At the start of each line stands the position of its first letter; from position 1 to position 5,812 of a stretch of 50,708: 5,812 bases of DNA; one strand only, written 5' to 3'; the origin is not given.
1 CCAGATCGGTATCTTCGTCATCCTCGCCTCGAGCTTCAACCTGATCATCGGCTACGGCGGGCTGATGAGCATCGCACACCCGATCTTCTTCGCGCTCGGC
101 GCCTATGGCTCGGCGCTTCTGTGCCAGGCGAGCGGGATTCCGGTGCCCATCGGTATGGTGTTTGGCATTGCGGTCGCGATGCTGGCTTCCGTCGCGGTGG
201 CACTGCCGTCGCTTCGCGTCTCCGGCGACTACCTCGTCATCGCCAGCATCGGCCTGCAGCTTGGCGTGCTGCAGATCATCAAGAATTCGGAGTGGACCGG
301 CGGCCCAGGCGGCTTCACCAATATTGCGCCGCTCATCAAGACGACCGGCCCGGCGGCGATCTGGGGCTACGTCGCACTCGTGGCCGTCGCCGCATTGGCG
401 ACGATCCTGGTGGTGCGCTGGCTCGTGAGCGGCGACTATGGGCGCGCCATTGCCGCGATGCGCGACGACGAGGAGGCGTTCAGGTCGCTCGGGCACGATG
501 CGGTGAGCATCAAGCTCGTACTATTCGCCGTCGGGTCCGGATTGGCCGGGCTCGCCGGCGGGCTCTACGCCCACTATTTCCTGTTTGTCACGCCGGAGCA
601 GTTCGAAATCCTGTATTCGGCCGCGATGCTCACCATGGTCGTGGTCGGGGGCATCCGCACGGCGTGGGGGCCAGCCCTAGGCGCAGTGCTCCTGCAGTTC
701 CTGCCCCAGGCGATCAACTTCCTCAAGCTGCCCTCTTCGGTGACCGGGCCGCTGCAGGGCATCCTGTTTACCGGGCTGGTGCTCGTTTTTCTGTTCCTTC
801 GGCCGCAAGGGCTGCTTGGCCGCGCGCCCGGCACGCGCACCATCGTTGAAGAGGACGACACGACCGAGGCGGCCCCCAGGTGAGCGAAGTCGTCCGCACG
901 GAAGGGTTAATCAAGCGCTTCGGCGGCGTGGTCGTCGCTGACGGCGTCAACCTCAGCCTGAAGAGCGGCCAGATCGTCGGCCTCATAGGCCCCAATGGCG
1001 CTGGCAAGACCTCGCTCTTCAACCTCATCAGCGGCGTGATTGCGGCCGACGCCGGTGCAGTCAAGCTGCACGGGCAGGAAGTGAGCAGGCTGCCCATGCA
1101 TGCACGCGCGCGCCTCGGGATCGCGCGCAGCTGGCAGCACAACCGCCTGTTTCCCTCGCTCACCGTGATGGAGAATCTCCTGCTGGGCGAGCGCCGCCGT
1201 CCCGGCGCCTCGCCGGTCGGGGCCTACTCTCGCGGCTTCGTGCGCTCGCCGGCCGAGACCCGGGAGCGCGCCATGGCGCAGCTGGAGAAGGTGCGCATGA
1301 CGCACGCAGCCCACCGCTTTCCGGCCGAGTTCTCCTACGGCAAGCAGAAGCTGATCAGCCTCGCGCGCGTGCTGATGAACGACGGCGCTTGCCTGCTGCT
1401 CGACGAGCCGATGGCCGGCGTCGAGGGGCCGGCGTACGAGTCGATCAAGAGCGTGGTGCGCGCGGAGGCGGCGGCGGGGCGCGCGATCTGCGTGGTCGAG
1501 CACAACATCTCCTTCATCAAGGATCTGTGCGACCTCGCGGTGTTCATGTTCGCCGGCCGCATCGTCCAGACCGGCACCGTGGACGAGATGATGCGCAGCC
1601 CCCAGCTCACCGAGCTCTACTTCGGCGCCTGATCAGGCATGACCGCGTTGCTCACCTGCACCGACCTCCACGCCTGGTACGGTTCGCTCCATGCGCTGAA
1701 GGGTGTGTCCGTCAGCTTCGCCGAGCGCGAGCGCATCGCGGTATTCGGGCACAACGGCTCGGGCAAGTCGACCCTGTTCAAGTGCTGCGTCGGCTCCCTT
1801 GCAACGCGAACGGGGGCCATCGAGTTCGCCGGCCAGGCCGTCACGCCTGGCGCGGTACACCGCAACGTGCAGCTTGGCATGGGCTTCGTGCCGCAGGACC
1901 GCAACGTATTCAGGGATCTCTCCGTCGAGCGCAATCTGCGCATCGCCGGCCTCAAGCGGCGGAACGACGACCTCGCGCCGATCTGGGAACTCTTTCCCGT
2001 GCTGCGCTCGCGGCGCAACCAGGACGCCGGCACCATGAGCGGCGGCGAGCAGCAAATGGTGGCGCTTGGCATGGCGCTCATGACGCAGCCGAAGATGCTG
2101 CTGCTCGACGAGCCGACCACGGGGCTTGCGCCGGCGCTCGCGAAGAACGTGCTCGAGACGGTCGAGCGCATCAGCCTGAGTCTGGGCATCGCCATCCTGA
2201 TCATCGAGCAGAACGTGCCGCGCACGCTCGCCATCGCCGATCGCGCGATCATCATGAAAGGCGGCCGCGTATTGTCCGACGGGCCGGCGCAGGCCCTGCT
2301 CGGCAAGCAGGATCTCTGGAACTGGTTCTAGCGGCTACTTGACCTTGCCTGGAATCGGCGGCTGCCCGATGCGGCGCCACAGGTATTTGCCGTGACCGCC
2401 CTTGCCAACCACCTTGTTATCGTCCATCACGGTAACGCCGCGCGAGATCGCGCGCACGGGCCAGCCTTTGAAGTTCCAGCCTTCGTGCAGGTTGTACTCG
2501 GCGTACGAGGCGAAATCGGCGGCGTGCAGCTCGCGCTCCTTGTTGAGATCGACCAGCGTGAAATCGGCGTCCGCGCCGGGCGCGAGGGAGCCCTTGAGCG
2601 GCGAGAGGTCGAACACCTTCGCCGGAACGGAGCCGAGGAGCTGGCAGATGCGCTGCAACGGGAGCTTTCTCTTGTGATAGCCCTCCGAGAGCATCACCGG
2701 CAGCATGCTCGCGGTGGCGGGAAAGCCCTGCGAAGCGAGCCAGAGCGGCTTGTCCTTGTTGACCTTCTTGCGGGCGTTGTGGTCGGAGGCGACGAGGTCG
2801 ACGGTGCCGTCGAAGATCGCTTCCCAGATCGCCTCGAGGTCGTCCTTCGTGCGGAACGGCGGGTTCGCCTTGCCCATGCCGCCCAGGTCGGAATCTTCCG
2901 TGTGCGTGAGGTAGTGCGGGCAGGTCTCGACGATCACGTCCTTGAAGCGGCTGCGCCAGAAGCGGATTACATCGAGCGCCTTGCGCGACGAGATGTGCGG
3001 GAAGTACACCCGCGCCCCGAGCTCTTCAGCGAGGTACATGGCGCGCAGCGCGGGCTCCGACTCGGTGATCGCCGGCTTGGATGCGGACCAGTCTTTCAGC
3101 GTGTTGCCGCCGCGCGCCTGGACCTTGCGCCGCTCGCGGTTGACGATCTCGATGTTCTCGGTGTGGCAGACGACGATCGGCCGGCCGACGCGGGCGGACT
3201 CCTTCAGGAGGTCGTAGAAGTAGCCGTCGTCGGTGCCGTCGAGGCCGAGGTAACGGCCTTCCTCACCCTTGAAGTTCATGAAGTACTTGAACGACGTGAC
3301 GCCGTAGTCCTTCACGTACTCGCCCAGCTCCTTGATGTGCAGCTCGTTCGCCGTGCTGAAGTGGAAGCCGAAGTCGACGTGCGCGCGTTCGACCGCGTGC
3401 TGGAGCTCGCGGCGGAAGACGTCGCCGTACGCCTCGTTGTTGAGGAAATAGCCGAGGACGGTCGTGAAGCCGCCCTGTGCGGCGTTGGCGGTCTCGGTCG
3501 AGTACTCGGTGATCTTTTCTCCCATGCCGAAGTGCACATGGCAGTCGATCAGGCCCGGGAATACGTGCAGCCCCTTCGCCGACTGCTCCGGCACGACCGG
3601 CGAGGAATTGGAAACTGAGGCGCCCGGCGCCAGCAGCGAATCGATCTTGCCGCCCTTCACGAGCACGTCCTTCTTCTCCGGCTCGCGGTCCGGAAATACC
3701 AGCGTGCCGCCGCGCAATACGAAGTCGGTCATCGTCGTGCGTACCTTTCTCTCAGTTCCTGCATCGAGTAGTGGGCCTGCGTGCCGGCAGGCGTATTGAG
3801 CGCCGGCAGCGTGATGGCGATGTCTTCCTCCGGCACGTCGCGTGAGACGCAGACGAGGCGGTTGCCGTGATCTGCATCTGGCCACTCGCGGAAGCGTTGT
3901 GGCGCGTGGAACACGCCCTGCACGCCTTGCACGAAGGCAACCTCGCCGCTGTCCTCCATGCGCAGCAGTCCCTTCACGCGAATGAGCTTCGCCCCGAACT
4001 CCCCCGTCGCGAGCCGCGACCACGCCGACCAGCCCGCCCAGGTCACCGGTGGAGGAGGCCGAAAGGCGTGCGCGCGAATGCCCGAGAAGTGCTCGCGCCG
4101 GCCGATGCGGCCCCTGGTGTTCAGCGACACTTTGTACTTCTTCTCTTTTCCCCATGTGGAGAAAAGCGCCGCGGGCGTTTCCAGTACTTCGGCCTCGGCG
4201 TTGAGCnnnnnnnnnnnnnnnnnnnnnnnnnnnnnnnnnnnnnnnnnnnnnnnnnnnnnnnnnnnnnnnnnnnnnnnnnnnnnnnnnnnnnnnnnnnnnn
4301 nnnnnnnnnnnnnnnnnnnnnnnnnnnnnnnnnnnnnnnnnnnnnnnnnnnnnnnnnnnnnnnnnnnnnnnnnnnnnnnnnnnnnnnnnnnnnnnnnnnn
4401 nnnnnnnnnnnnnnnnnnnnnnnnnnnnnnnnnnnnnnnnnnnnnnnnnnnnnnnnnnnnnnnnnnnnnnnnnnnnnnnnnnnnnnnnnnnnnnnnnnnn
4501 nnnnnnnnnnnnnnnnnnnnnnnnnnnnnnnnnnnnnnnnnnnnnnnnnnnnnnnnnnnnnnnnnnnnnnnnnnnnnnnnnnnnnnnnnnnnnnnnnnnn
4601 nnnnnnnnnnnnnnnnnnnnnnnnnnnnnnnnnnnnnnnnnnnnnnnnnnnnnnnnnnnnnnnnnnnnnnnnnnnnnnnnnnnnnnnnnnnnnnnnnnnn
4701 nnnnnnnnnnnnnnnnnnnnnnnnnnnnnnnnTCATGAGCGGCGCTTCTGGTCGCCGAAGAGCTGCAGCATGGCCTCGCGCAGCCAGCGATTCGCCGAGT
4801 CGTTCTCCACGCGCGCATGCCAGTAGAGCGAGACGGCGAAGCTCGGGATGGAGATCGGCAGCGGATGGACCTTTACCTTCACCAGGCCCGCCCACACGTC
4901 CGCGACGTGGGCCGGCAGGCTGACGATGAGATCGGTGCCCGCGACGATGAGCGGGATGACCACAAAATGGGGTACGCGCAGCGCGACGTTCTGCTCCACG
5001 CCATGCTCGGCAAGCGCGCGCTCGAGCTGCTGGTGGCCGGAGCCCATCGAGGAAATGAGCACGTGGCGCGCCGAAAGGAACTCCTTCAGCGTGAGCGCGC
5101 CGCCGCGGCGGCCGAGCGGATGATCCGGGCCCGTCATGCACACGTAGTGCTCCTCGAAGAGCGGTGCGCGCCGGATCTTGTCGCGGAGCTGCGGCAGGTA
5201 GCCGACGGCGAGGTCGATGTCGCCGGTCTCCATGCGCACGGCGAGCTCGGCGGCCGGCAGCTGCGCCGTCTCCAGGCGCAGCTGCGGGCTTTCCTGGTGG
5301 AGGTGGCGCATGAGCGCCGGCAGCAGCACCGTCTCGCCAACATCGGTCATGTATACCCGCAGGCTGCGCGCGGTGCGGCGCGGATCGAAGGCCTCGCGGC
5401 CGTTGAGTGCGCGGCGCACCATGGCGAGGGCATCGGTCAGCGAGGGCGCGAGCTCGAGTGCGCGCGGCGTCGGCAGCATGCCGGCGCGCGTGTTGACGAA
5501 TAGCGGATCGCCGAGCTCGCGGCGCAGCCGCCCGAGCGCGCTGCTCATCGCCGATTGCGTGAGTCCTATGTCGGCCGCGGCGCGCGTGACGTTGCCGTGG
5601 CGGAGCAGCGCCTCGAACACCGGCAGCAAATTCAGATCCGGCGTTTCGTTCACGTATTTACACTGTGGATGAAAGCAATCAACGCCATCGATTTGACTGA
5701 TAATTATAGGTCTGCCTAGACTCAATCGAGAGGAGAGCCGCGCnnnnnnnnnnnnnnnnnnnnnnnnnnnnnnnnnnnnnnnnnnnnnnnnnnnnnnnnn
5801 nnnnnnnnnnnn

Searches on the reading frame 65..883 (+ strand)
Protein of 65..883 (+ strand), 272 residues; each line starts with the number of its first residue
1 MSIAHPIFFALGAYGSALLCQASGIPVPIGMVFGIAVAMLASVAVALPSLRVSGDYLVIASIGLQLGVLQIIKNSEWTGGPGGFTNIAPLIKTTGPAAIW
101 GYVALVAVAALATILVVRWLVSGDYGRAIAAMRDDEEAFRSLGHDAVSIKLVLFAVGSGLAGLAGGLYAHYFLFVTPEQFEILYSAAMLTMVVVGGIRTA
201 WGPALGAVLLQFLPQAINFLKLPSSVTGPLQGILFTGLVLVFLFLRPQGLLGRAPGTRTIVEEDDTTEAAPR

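Call 16: search_protein_families(library=pfam, proteins=[window:65-883:+], max_evalue=0.001)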
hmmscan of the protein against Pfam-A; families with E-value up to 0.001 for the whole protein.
window:65-883:+ (272 aa): 1 family
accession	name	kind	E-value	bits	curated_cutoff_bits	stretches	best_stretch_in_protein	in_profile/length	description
PF02653.21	BPD_transp_2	-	1.2e-34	120.1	26.8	1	1-235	29-265/269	Branched-chain amino acid transport system / permease component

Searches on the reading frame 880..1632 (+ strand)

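Call 16: search_protein_families(library=pfam, proteins=[window:880-1632:+], max_evalue=0.001)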
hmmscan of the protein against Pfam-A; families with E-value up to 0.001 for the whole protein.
window:880-1632:+ (250 aa): 1 family
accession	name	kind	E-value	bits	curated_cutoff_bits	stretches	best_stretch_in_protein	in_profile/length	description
PF00005.33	ABC_tran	-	7.4e-31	108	25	1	21-179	2-137/137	ABC transporter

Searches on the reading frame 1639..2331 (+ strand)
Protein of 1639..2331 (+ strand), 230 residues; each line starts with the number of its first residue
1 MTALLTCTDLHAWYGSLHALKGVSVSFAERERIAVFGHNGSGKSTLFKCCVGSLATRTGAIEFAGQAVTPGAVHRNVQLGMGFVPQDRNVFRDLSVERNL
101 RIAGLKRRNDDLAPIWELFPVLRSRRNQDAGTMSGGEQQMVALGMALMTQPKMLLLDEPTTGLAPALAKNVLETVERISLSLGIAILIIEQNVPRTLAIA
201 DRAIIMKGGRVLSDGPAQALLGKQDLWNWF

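Call 16: search_protein_families(library=pfam, proteins=[window:1639-2331:+], max_evalue=0.001)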
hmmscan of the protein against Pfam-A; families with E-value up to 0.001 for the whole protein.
window:1639-2331:+ (230 aa): 4 families
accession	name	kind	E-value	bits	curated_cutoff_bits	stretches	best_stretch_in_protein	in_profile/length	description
PF00005.33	ABC_tran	-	2e-29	103.4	25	1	20-161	1-137/137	ABC transporter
PF13304.12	AAA_21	-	6.7e-10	39.9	27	1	124-179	229-287/304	AAA domain, putative AbiEii toxin, Type IV TA system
PF02463.25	SMC_N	-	0.00029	20.8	40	0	30-48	24-42/220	RecF/RecN/SMC N terminal domain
PF13555.12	AAA_29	-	0.00089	19.4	27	0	19-47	11-39/61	P-loop containing region of AAA domain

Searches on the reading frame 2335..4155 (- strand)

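Call 16: search_protein_families(library=pfam, proteins=[window:2335-4155:-], max_evalue=0.001)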
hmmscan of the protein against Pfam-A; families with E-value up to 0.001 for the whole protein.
window:2335-4155:- (606 aa): 2 families
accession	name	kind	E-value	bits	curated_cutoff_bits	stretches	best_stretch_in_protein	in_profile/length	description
PF01979.26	Amidohydro_1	-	1.3e-13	51.4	25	1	198-574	2-343/345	Amidohydrolase family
PF07969.17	Amidohydro_3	-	8.2e-10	39.2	29.7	1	495-538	404-447/472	Amidohydrolase family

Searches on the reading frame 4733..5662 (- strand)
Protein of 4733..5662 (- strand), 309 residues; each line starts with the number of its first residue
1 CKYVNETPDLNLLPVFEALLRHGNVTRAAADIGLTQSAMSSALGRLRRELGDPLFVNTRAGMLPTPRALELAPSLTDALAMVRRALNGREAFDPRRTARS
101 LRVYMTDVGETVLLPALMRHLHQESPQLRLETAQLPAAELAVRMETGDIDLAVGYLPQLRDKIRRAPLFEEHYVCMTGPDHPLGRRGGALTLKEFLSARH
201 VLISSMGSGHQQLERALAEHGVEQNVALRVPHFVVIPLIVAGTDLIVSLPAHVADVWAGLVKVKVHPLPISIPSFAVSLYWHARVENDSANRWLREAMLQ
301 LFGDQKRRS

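Call 16: search_protein_families(library=pfam, proteins=[window:4733-5662:-], max_evalue=0.001)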
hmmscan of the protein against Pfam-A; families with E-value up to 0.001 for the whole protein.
window:4733-5662:- (309 aa): 2 families
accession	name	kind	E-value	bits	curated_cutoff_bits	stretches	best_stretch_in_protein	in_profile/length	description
PF03466.25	LysR_substrate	-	2.3e-31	109.2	28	1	97-301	4-207/209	LysR substrate binding domain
PF00126.33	HTH_1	-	1.2e-16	60.8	26.6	1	10-68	1-59/60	Bacterial regulatory helix-turn-helix protein, lysR family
